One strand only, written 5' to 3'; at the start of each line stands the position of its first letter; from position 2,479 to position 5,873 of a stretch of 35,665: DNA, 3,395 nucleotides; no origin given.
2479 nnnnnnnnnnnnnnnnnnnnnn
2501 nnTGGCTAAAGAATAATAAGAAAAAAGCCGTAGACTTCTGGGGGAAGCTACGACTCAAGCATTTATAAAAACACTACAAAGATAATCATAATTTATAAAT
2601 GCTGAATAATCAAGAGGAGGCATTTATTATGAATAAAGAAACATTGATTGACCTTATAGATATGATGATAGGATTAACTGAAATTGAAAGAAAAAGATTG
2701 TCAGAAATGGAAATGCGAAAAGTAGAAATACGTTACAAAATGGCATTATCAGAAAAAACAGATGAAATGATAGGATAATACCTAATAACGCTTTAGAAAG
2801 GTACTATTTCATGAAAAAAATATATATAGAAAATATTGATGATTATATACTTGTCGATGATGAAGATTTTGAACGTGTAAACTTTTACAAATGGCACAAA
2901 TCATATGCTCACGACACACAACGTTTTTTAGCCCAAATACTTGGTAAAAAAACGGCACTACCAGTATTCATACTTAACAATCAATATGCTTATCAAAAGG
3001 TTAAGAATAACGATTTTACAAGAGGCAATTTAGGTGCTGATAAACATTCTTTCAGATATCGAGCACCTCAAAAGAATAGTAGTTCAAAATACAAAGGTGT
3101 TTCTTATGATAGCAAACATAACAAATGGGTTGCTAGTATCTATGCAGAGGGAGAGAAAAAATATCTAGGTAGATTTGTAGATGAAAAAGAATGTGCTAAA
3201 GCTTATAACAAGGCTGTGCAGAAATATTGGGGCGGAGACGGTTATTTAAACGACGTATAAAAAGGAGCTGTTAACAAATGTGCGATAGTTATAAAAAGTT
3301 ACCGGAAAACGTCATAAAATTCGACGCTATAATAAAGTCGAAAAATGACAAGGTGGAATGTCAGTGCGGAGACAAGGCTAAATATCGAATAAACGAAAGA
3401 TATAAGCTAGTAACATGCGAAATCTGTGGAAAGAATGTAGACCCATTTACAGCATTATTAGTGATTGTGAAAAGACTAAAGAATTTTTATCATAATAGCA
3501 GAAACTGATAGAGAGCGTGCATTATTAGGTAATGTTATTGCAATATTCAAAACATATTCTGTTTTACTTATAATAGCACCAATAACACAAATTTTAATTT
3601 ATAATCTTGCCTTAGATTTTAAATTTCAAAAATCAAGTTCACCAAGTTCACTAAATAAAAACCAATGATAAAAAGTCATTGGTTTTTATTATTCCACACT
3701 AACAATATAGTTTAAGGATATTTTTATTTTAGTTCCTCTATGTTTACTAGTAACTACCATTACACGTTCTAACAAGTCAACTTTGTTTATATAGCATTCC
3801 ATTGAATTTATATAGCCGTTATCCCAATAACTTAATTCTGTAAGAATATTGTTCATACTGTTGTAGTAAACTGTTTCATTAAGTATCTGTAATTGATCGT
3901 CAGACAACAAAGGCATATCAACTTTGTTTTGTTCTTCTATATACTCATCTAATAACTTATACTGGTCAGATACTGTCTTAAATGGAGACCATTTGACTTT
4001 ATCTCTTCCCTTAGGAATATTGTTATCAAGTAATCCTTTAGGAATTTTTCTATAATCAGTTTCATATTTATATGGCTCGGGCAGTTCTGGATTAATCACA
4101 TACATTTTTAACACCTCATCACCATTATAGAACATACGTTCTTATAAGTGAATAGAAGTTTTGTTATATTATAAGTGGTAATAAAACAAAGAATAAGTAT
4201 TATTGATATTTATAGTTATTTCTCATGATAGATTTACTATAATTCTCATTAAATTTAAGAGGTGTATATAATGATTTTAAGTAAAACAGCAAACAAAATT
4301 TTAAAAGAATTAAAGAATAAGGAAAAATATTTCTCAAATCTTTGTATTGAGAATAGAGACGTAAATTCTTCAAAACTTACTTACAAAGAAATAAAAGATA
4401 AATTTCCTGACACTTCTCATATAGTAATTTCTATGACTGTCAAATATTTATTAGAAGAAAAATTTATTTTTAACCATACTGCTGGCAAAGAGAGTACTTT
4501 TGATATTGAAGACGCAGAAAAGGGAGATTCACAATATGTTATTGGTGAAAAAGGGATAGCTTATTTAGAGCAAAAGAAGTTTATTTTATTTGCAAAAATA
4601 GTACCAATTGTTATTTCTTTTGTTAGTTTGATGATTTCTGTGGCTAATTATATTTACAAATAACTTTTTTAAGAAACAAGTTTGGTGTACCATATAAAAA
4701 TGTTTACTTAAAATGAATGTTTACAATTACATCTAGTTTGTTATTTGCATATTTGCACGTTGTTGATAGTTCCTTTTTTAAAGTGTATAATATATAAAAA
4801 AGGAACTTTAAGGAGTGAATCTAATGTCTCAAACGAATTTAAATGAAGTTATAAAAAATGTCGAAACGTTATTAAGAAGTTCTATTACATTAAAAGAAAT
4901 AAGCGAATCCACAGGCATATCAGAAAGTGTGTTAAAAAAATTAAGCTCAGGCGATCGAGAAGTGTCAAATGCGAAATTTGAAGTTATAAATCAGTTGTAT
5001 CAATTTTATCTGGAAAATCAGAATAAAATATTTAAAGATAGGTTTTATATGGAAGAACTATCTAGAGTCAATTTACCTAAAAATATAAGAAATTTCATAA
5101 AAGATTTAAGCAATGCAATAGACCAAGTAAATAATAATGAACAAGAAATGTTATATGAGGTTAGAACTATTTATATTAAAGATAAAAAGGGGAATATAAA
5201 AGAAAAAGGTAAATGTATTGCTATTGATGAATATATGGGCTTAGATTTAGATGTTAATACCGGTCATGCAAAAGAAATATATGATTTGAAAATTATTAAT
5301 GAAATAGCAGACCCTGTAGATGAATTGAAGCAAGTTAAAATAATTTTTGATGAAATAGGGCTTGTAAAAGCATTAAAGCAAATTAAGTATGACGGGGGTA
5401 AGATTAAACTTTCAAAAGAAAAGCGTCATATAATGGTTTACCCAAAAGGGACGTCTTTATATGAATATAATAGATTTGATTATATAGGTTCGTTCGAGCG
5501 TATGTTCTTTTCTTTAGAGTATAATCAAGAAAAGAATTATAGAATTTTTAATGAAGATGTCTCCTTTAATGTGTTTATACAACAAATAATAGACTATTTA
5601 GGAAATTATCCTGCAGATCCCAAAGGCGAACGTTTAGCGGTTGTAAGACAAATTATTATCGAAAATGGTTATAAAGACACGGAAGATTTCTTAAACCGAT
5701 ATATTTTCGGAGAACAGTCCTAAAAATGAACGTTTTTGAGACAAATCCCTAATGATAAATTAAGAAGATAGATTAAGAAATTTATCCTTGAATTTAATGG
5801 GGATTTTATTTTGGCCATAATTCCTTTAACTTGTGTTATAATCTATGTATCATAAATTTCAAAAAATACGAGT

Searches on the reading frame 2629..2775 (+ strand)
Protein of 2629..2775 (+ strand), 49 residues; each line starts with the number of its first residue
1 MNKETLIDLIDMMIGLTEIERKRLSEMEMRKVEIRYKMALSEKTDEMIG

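Call 37: search_protein_families(library=pfam, max_evalue=0.01, proteins=[window:2629-2775:+])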
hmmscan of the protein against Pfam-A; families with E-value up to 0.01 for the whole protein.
seq(49 aa): 0 families

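Call 38: search_protein_families(library=ncbifam, max_evalue=0.01, proteins=[window:2629-2775:+])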
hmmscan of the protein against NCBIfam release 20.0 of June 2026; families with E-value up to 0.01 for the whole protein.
seq(49 aa): 1 family
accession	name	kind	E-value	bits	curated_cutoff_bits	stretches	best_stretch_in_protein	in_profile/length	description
NF033562.2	BH0509_fam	subfamily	0.0079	16.1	30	1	1-27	1-27/43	BH0509 family protein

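Call 41: search_dna_similar(query=window:2629-2775:+, collection=plasmids, mode=protein, max_rows=60, rows=spread, max_evalue=0.01)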
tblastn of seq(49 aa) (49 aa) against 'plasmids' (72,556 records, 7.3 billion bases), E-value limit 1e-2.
Records with a match: 127; places in all: 127; records where one place covers at least 80% of the query: 111.
Best place of each record, by identity: >=99% 1; 95-99% 94; 80-90% 3; 60-80% 12; <60% 17.
By first word of the organism name: Staphylococcus 121; Mammaliicoccus 6.
By predicted mobility (MOB-suite, as given by PLSDB): mobilizable 58; non-mobilizable 36; conjugative 33.
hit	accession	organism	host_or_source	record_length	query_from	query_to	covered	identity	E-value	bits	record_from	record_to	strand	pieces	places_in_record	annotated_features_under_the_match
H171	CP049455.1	Staphylococcus aureus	Homo sapiens,blood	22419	1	49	100%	100.0%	2e-22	94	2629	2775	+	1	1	hypothetical protein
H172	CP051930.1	Staphylococcus aureus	Homo sapiens,blood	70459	1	49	100%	98.0%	6e-22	92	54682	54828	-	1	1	hypothetical protein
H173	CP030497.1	Staphylococcus aureus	Homo sapiens,blood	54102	1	49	100%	98.0%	6e-22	92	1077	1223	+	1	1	none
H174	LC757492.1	Staphylococcus aureus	-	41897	1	49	100%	98.0%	6e-22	92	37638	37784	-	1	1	hypothetical protein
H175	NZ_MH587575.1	Staphylococcus aureus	-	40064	1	49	100%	98.0%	6e-22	92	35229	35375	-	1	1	hypothetical protein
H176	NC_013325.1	Staphylococcus aureus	-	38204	1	49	100%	98.0%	6e-22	92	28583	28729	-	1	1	hypothetical protein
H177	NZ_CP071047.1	Staphylococcus aureus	-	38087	1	49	100%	98.0%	6e-22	92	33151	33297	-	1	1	hypothetical protein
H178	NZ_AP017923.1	Staphylococcus aureus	Homo sapiens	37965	1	49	100%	98.0%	6e-22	92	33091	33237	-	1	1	hypothetical protein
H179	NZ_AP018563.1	Staphylococcus argenteus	Homo sapiens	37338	1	49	100%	98.0%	6e-22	92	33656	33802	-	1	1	hypothetical protein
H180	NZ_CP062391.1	Staphylococcus aureus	Homo sapiens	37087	1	49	100%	98.0%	6e-22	92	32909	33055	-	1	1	hypothetical protein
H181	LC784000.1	Staphylococcus aureus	-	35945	1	49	100%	98.0%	6e-22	92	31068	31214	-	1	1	hypothetical protein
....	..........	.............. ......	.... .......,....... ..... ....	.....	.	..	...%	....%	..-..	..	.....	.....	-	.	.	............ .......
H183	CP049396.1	Staphylococcus aureus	Homo sapiens,blood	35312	1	49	100%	98.0%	6e-22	92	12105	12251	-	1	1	hypothetical protein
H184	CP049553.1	Staphylococcus aureus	Homo sapiens,blood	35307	1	49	100%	98.0%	6e-22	92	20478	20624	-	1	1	hypothetical protein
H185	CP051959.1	Staphylococcus aureus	Homo sapiens,blood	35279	1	49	100%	98.0%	6e-22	92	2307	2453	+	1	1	hypothetical protein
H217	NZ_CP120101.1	Staphylococcus nepalensis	Canis lupus familiaris,cell ...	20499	1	49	100%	71.4%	5e-13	67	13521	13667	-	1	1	hypothetical protein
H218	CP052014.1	Staphylococcus aureus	Homo sapiens,blood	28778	1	49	100%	65.3%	3e-13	68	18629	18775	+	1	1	hypothetical protein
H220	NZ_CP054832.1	Staphylococcus saprophyticus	Homo sapiens,whole organism,urine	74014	1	49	100%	57.1%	9e-11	61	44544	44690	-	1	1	hypothetical protein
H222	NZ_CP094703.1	Staphylococcus simulans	Camel,milk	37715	6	43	78%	60.5%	1e-6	49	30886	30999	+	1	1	none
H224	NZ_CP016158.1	Staphylococcus simulans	Cell culture,Sheep placental tissue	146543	5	43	80%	59.0%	2e-6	49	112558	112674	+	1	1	none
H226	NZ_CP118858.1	Mammaliicoccus lentus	Camelus dromedarius,Bactrial agar ...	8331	6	43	78%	57.9%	7e-6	47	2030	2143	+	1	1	hypothetical protein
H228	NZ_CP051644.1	Staphylococcus caprae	Homo sapiens,puncture fluid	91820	3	48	94%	47.8%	2e-6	48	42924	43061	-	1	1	hypothetical protein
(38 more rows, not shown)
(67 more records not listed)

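Call 42: get_annotated_region(hit=H217, flank=1500)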
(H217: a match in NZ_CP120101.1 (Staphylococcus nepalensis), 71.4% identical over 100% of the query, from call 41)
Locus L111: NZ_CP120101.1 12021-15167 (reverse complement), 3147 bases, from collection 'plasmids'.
description: Staphylococcus nepalensis strain Dog109 plasmid unnamed2, complete sequence
organism: Staphylococcus nepalensis (NCBI taxid 214473)
taxonomy: Bacteria; Bacillota; Bacilli; Bacillales; Staphylococcaceae; Staphylococcus; Staphylococcus nepalensis
host: -; source: Canis lupus familiaris,cell culture,nostril,nasal swab; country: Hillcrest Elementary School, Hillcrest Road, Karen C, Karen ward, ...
typing (MOB-suite, as given by PLSDB): non-mobilizable
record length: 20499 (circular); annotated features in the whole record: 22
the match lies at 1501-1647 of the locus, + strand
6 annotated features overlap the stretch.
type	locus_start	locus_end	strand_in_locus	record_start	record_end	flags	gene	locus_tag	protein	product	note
CDS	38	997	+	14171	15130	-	-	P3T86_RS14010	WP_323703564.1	DUF1002 domain-containing protein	-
CDS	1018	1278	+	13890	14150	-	-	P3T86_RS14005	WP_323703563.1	hypothetical protein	-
CDS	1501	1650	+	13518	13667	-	-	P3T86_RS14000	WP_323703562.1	hypothetical protein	-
CDS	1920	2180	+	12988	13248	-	-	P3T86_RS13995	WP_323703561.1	hypothetical protein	-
CDS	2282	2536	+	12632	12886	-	-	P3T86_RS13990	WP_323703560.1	hypothetical protein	-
CDS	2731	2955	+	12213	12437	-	-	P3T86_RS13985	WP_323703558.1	hypothetical protein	-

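Call 43: get_annotated_region(hit=H218, flank=1500)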
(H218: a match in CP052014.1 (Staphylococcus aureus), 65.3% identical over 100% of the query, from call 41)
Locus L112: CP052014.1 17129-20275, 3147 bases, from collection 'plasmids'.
description: Staphylococcus aureus strain ER06206.3 plasmid pER06206.3A.2, complete sequence
organism: Staphylococcus aureus (NCBI taxid 1280)
taxonomy: Bacteria; Bacillota; Bacilli; Bacillales; Staphylococcaceae; Staphylococcus; Staphylococcus aureus
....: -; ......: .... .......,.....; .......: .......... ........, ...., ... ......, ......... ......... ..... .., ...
typing (MOB-suite, as given by PLSDB): non-mobilizable; mating-pair formation MPF_T
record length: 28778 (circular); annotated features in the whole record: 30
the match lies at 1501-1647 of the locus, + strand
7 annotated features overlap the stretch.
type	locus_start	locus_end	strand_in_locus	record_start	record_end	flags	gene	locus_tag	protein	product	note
CDS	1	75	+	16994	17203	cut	-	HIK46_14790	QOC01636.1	hypothetical protein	-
CDS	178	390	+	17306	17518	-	-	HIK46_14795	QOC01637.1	hypothetical protein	-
CDS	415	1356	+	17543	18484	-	-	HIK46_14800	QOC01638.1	DUF1002 domain-containing protein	-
CDS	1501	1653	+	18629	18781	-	-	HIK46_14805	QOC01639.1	hypothetical protein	-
CDS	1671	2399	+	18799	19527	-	-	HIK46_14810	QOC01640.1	hypothetical protein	-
CDS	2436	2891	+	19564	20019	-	-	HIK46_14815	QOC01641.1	AP2 domain-containing protein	-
CDS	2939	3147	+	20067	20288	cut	-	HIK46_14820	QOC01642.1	hypothetical protein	-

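Call 44: get_annotated_region(hit=H220, flank=1500)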
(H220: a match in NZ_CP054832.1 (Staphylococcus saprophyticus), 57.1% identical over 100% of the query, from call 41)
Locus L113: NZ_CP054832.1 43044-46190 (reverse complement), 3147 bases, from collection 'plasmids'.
description: Staphylococcus saprophyticus strain UTI-045 plasmid pUTI-045-1, complete sequence
organism: Staphylococcus saprophyticus (NCBI taxid 29385)
taxonomy: Bacteria; Bacillota; Bacilli; Bacillales; Staphylococcaceae; Staphylococcus; Staphylococcus saprophyticus
host: -; source: Homo sapiens,whole organism,urine; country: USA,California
typing (MOB-suite, as given by PLSDB): conjugative; replicon rep_cluster_765; relaxase MOBP; mating-pair formation MPF_T
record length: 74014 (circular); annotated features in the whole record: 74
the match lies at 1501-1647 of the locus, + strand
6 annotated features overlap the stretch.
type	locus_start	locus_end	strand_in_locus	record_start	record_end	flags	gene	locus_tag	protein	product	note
CDS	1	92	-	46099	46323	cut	-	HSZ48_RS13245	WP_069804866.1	hypothetical protein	-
CDS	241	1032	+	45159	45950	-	-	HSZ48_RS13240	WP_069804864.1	ParA family protein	-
CDS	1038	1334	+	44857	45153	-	-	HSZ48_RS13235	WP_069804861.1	hypothetical protein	-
CDS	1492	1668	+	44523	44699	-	-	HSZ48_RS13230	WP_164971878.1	hypothetical protein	-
CDS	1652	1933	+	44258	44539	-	-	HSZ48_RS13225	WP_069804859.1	hypothetical protein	-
CDS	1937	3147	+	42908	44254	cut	-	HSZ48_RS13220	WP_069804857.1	toll/interleukin-1 receptor domain-containing protein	GO:0007165 - signal transduction [Evidence IEA]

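Call 45: get_annotated_region(hit=H222, flank=1500)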
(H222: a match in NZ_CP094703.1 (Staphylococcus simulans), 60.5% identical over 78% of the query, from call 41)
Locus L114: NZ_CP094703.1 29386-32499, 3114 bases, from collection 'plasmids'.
description: Staphylococcus simulans strain IVB6209 plasmid unnamed, complete sequence
organism: Staphylococcus simulans (NCBI taxid 1286)
taxonomy: Bacteria; Bacillota; Bacilli; Bacillales; Staphylococcaceae; Staphylococcus; Staphylococcus simulans
host: -; source: Camel,milk; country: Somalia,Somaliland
typing (MOB-suite, as given by PLSDB): mobilizable; replicon rep_cluster_1017,rep_cluster_1281,rep_cluster_1596; relaxase MOBC
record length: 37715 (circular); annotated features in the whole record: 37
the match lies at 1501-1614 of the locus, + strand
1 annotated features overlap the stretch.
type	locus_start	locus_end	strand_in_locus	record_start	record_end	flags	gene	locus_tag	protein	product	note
CDS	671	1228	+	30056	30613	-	-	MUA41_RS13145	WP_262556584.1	hypothetical protein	-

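Call 46: get_annotated_region(hit=H224, flank=1500)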
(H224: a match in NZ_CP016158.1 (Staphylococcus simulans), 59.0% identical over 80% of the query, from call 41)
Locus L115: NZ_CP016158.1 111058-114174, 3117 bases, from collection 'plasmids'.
description: Staphylococcus simulans strain MR2 plasmid unnamed1
organism: Staphylococcus simulans (NCBI taxid 1286)
taxonomy: Bacteria; Bacillota; Bacilli; Bacillales; Staphylococcaceae; Staphylococcus; Staphylococcus simulans
host: -; source: Cell culture,Sheep placental tissue; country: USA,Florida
typing (MOB-suite, as given by PLSDB): mobilizable; replicon rep_cluster_1017,rep_cluster_1017,rep_cluster_1230,rep_cluster_1281,rep_cluster_1596; relaxase MOBC
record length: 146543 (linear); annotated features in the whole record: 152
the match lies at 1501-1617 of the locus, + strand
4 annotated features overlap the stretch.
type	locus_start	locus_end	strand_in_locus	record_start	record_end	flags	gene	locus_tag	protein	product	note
CDS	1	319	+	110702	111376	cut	-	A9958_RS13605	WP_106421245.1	IS6 family transposase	-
CDS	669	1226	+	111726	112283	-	-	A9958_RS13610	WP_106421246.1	hypothetical protein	-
CDS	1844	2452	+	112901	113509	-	-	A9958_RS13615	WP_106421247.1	recombinase family protein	GO:0006310 - DNA recombination [Evidence IEA]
CDS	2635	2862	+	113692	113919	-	-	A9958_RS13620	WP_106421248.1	hypothetical protein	-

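Call 47: get_annotated_region(hit=H226, flank=1500)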
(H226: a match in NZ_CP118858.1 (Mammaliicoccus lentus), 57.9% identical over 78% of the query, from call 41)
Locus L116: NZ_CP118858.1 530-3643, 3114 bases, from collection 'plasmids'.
description: Mammaliicoccus lentus strain 7046 plasmid pML7046-2
organism: Mammaliicoccus lentus (NCBI taxid 42858)
taxonomy: Bacteria; Bacillota; Bacilli; Bacillales; Staphylococcaceae; Mammaliicoccus; Mammaliicoccus lentus
host: -; source: Camelus dromedarius,Bactrial agar plate,Nose; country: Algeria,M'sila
typing (MOB-suite, as given by PLSDB): non-mobilizable; replicon rep_cluster_1733
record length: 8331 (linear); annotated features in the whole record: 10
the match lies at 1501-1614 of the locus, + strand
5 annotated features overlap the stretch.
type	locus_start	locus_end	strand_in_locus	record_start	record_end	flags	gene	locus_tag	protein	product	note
CDS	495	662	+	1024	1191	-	-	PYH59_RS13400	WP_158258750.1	hypothetical protein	-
CDS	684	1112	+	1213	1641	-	-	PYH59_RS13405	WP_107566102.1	Hsp20/alpha crystallin family protein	-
CDS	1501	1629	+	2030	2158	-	-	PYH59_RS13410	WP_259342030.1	hypothetical protein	-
CDS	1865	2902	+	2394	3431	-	-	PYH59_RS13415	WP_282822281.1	2,3-butanediol dehydrogenase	-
CDS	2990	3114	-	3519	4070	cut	-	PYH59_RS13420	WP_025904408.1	recombinase family protein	GO:0006310 - DNA recombination [Evidence IEA]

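Call 48: get_annotated_region(hit=H228, flank=1500)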
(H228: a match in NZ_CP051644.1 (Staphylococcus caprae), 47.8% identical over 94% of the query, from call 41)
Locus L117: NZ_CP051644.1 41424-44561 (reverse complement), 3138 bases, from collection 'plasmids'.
description: Staphylococcus caprae strain SY333 plasmid pSY333-92, complete sequence
organism: Staphylococcus caprae (NCBI taxid 29380)
taxonomy: Bacteria; Bacillota; Bacilli; Bacillales; Staphylococcaceae; Staphylococcus; Staphylococcus caprae
host: -; source: Homo sapiens,puncture fluid; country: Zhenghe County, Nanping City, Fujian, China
typing (MOB-suite, as given by PLSDB): non-mobilizable
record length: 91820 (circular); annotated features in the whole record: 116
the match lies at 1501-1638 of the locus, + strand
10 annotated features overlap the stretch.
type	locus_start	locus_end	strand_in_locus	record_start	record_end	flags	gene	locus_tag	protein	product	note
CDS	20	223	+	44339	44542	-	-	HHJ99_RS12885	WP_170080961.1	hypothetical protein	-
CDS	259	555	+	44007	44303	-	-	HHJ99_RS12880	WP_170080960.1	hypothetical protein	-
CDS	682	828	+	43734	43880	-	-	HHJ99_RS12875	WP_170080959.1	hypothetical protein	-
CDS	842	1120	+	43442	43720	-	-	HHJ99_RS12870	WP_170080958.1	hypothetical protein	-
CDS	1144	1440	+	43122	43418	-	-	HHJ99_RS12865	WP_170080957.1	hypothetical protein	-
CDS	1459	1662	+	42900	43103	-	-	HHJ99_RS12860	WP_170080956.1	hypothetical protein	-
CDS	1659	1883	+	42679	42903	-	-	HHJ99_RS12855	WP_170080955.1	hypothetical protein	-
CDS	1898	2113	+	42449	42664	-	-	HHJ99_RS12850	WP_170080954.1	hypothetical protein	-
CDS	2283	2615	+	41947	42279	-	-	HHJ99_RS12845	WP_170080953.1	hypothetical protein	-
CDS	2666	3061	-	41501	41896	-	-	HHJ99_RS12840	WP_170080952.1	YolD-like family protein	-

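Call 76: find_related_loci(query=A3, collection=metagenome_contigs, flank=1500)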
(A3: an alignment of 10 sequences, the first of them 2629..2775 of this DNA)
Query A3 (49 aa) in metagenome_contigs; peptide patterns used: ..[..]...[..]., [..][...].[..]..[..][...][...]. (x = any residue, [..] = any of these).
588 stretches matched a pattern; 18 encode a relative of the query (tblastn E <= 1e-3); 18 distinct loci.
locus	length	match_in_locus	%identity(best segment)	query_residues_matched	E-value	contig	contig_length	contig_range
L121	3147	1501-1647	98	1-49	5e-27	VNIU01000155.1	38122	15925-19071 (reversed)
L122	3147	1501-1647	96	1-49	1e-26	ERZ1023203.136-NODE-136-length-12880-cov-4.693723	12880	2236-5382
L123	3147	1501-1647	80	1-49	1e-20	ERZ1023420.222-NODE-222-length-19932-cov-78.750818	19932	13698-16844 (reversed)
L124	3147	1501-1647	76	1-49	2e-20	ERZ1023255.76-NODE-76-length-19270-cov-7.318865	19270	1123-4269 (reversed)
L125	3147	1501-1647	73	1-49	5e-20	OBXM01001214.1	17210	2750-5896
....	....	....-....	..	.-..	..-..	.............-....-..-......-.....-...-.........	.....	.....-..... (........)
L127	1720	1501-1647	71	1-49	4e-19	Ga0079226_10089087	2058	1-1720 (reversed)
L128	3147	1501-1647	65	1-49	3e-18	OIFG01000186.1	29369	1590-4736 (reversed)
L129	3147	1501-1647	67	1-49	5e-18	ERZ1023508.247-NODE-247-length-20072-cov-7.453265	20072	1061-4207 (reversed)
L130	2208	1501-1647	63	1-49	2e-17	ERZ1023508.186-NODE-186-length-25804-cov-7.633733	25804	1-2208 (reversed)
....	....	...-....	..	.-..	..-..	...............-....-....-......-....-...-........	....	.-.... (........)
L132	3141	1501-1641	55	1-47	1e-14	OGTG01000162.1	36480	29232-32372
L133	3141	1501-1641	53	1-47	6e-14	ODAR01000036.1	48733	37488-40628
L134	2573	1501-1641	53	1-47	6e-14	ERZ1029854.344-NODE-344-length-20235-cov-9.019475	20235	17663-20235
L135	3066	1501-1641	53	1-47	6e-14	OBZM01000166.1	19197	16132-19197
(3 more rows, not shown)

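Call 83: search_protein_families(library=phrogs, max_evalue=0.001, proteins=[window:2629-2775:+])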
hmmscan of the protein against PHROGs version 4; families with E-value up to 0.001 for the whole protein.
seq(49 aa): 0 families

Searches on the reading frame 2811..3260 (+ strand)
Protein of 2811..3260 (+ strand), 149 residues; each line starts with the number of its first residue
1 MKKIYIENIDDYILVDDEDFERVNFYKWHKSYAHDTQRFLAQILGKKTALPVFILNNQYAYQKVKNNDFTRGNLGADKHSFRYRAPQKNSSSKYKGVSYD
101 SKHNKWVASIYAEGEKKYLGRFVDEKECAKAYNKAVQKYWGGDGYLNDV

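Call 37: search_protein_families(library=pfam, max_evalue=0.01, proteins=[window:2811-3260:+])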
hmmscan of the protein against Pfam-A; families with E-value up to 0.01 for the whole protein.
window:2811-3260:+ (149 aa): 1 family
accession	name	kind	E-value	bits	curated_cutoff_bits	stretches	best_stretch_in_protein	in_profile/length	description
PF00847.26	AP2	-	6.7e-06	26.7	33.3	1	92-141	1-53/54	AP2 domain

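Call 83: search_protein_families(library=phrogs, max_evalue=0.001, proteins=[window:2811-3257:+])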
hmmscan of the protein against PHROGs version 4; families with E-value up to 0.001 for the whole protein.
window:2811-3257:+ (149 aa): 6 families
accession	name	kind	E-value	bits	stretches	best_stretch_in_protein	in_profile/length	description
phrog_99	-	DNA, RNA and nucleotide metabolism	2.7e-17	64.5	1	84-147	205-267/383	HNH endonuclease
phrog_4578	-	DNA, RNA and nucleotide metabolism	2.2e-10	41.5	1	82-141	57-116/130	HNH endonuclease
phrog_374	-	DNA, RNA and nucleotide metabolism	1.6e-08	34.8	1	86-141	354-408/617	HNH endonuclease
phrog_953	-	DNA, RNA and nucleotide metabolism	1e-07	32.7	1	88-135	309-357/420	HNH endonuclease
phrog_3593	-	DNA, RNA and nucleotide metabolism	1.3e-06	29.3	1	83-136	140-193/210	HNH endonuclease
phrog_13470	-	DNA, RNA and nucleotide metabolism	2.8e-06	28.5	1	83-143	86-146/152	HNH endonuclease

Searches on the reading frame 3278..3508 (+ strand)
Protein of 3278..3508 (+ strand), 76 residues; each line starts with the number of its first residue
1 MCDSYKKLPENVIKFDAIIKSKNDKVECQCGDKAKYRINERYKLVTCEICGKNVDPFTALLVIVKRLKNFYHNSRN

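Call 37: search_protein_families(library=pfam, max_evalue=0.01, proteins=[window:3278-3508:+])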
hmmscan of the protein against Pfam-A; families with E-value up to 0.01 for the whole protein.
window:3278-3508:+ (76 aa): 0 families

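Call 83: search_protein_families(library=phrogs, max_evalue=0.001, proteins=[window:3278-3505:+])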
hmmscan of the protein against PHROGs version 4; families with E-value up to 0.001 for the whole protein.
window:3278-3505:+ (76 aa): 4 families
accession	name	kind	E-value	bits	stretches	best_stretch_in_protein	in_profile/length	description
phrog_8538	-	unknown function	1.8e-09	38.8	1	7-70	3-65/138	-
phrog_1621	-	unknown function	1.2e-06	29.2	1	22-71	32-81/134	-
phrog_4865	-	unknown function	0.00028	22.1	1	18-65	25-70/109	-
phrog_18378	-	unknown function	0.0008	20.4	1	25-53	7-36/64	-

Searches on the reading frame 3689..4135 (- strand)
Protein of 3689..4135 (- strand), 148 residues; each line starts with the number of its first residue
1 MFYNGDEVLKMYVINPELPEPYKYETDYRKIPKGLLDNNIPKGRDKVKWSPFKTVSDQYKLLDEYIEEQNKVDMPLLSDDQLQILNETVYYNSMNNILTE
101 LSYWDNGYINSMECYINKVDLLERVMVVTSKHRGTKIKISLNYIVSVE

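Call 37: search_protein_families(library=pfam, max_evalue=0.01, proteins=[window:3689-4135:-])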
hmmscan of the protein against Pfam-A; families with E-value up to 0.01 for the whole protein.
window:3689-4135:- (148 aa): 1 family
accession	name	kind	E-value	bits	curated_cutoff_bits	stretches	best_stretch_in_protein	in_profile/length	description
PF08863.15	YolD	-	9.3e-16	58.1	27.5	1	56-148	3-94/94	YolD-like protein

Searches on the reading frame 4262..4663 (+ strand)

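Call 38: search_protein_families(library=ncbifam, max_evalue=0.01, proteins=[window:4262-4663:+])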
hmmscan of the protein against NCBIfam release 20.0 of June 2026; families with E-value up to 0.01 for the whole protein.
window:4262-4663:+ (133 aa): 1 family
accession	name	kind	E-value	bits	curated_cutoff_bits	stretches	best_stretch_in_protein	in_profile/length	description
NF041386.1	dihyfolred_HdrA_Halo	equivalog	0.0002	21.2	300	1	29-104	37-110/158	dihydrofolate reductase HdrA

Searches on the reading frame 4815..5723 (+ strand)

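Call 38: search_protein_families(library=ncbifam, max_evalue=0.01, proteins=[window:4815-5723:+])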
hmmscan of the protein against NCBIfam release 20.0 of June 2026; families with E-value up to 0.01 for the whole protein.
window:4815-5723:+ (302 aa): 1 family
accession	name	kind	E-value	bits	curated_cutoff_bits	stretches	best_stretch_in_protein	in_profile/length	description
NF047333.1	Chlam_inc_CT214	subfamily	0.0072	15.5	90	1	14-110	71-167/500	CT214 family putative inclusion membrane protein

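Call 83: search_protein_families(library=phrogs, max_evalue=0.001, proteins=[window:4815-5720:+])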
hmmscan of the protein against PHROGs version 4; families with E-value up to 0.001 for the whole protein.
window:4815-5720:+ (302 aa): 1 family
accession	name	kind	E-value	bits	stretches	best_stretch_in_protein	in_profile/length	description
phrog_1529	-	unknown function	4e-07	31.3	1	8-122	3-122/209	-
